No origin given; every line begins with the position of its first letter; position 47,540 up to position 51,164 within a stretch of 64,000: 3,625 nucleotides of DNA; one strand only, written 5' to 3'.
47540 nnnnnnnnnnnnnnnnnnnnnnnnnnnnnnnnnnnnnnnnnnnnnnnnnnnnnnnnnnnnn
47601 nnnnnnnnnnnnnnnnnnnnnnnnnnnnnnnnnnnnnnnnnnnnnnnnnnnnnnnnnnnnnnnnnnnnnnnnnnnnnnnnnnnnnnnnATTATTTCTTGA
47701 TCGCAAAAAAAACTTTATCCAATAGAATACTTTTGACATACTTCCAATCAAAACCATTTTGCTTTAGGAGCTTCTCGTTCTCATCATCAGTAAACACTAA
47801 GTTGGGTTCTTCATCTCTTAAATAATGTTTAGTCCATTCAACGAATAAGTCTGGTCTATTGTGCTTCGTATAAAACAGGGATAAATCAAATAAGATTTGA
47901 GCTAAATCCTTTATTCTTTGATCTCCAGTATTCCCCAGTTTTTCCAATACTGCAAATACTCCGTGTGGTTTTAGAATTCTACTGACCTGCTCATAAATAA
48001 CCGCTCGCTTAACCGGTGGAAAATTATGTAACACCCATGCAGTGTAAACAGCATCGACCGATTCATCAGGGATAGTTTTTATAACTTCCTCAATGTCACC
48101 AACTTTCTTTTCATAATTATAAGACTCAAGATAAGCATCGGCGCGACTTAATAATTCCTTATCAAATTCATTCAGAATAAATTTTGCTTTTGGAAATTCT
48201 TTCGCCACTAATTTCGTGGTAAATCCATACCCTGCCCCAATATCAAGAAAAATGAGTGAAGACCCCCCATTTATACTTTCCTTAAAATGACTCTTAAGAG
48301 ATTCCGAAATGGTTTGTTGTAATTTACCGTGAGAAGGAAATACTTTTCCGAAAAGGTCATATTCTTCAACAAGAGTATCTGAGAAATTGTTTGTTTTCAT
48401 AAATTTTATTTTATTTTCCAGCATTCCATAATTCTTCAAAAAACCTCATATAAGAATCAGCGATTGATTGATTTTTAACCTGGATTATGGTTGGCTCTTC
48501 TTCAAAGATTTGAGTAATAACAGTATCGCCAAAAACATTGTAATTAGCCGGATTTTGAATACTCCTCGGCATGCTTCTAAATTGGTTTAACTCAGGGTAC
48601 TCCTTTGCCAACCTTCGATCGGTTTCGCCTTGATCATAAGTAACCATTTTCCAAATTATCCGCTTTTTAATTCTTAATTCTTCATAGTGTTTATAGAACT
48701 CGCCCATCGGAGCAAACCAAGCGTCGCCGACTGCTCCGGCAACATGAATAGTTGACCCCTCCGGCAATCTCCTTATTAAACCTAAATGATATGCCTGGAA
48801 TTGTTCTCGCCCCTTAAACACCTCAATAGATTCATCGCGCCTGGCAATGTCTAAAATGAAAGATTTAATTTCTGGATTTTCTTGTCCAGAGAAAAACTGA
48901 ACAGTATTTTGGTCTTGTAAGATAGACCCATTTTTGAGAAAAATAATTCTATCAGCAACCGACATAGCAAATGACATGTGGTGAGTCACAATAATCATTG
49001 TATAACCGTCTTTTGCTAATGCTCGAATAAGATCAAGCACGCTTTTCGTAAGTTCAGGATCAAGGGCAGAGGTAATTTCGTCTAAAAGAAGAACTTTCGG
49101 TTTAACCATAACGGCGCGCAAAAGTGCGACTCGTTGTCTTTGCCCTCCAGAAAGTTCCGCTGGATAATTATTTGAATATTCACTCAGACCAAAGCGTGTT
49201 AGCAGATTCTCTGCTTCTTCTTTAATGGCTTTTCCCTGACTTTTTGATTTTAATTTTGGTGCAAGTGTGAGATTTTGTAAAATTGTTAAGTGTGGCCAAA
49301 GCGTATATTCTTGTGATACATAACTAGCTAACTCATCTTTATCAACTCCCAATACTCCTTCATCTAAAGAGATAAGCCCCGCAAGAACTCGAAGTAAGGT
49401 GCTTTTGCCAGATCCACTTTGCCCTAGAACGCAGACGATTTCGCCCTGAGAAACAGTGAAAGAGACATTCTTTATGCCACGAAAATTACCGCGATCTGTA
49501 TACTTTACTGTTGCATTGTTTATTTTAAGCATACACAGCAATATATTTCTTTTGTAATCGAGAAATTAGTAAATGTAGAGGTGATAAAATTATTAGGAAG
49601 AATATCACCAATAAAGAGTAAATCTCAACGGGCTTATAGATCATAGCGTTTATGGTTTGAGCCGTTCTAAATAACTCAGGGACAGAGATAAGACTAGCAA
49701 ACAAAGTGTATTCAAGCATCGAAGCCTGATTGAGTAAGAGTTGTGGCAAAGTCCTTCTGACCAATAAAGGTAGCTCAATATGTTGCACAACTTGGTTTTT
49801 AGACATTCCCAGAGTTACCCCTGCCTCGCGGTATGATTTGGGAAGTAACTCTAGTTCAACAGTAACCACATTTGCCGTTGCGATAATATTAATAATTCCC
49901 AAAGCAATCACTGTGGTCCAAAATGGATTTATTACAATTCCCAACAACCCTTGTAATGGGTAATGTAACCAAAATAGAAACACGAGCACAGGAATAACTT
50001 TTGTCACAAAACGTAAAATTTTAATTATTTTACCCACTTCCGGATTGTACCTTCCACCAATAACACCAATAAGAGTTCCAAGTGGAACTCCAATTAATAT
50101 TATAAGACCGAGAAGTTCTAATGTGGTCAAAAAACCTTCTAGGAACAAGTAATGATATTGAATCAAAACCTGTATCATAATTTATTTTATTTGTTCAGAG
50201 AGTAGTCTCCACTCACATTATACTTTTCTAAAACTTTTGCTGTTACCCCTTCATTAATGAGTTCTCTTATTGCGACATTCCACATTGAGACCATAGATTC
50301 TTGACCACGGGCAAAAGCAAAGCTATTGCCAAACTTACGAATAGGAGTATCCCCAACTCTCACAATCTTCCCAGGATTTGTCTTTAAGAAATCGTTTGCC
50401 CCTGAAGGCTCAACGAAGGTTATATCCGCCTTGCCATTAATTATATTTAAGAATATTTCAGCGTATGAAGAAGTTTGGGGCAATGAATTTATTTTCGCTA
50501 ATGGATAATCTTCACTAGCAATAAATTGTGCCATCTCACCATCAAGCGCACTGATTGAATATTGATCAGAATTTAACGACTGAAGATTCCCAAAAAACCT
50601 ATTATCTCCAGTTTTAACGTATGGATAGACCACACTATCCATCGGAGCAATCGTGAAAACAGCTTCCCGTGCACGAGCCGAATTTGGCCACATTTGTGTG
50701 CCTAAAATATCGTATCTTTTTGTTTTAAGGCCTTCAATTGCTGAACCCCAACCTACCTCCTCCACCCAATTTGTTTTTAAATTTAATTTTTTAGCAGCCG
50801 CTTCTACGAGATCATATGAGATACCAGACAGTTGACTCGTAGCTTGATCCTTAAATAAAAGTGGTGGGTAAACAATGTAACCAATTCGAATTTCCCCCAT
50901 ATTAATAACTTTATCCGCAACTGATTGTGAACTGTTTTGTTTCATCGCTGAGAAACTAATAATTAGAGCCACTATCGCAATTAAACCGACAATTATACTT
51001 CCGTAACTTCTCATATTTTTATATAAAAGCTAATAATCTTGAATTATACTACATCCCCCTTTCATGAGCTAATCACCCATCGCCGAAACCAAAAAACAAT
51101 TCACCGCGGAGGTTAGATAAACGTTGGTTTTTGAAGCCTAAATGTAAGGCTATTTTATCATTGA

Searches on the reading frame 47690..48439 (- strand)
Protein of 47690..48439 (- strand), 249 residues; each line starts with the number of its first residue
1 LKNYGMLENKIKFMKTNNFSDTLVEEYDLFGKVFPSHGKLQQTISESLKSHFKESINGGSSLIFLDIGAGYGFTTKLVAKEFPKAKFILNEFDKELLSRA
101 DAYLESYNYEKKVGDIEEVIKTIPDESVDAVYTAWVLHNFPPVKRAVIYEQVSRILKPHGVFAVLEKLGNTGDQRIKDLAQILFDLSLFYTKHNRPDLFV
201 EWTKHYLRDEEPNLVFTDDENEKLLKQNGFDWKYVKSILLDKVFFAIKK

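Call 92: search_protein_families(library=pfam, proteins=[window:47690-48439:-], max_evalue=0.001)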
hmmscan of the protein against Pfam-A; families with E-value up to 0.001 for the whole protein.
window:47690-48439:- (249 aa): 9 families
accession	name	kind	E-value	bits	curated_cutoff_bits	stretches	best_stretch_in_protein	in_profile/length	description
PF13649.12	Methyltransf_25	-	1.7e-12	48.3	27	1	65-160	2-97/97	Methyltransferase domain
PF08241.18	Methyltransf_11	-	2e-12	48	21.2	1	65-163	1-94/95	Methyltransferase domain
PF13847.12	Methyltransf_31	-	2.5e-10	40.7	27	1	62-165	5-110/145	Methyltransferase domain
PF08242.18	Methyltransf_12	-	1.7e-09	38.7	30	1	65-162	1-98/98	Methyltransferase domain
PF00891.24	Methyltransf_2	-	2.7e-07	30.6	22.3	1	64-178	66-178/210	O-methyltransferase domain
PF06080.18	DUF938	-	0.00018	21.8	27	1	37-164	7-137/202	Protein of unknown function (DUF938)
PF01209.24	Ubie_methyltran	-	0.00033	20.5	20.1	1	48-167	35-154/233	ubiE/COQ5 methyltransferase family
PF05891.18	Methyltransf_PK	-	0.00058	19.9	27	1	55-175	50-170/218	AdoMet dependent proline di-methyltransferase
PF05175.20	MTS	-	0.00095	19.3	23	0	46-139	21-110/170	Methyltransferase small domain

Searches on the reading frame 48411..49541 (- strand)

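Call 92: search_protein_families(library=pfam, proteins=[window:48411-49541:-], max_evalue=0.001)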
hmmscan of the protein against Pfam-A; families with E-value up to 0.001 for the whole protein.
window:48411-49541:- (376 aa): 11 families
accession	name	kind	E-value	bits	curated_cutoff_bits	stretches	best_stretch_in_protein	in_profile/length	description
PF00005.33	ABC_tran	-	4.4e-31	108.7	25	1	24-158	2-137/137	ABC transporter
PF13304.12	AAA_21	-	4.3e-12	47.1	27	1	138-190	249-301/304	AAA domain, putative AbiEii toxin, Type IV TA system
PF02463.25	SMC_N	-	1.4e-08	34.8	40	1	107-200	120-209/220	RecF/RecN/SMC N terminal domain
PF13191.12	AAA_16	-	8.2e-07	30.1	32.6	1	32-178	23-158/167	AAA ATPase domain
PF13175.12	AAA_15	-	0.00012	22.2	32.1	0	19-61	10-55/374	AAA ATPase domain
PF20703.3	nSTAND1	-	0.00016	21.8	27.1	1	25-94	25-87/379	Novel STAND NTPase 1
PF09818.15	ABC_ATPase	-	0.00017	21.1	23.2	0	131-206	159-250/283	P-loop domain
PF13555.12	AAA_29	-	0.0002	21.5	27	1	17-50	9-39/61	P-loop containing region of AAA domain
PF03193.22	RsgA_GTPase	-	0.00026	21.3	30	1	12-57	86-130/174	RsgA GTPase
PF07728.20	AAA_5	-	0.00052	20.5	22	0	36-58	2-24/139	AAA domain (dynein-related subfamily)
PF13401.12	AAA_22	-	0.00065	20.5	27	0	32-177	4-109/130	AAA domain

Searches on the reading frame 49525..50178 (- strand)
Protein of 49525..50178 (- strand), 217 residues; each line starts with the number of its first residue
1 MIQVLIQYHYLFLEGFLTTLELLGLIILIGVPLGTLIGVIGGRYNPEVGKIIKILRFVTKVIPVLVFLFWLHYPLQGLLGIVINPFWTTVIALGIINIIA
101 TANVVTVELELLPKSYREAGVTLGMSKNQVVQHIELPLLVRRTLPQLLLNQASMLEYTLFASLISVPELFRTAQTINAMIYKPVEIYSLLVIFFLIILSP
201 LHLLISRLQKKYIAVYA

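Call 92: search_protein_families(library=pfam, proteins=[window:49525-50178:-], max_evalue=0.001)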
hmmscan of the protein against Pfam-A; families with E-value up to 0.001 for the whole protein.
window:49525-50178:- (217 aa): 1 family
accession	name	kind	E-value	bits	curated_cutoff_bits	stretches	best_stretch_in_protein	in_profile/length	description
PF00528.27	BPD_transp_1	-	8.5e-14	52.1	26.4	1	34-210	1-176/184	Binding-protein-dependent transport system inner membrane component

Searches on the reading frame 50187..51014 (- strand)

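Call 92: search_protein_families(library=pfam, proteins=[window:50187-51014:-], max_evalue=0.001)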
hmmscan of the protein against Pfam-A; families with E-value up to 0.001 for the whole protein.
window:50187-51014:- (275 aa): 1 family
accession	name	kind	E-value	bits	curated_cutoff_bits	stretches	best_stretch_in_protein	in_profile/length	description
PF00497.25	SBP_bac_3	-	6.2e-18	65.3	26.4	1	44-265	3-129/132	Bacterial extracellular solute-binding proteins, family 3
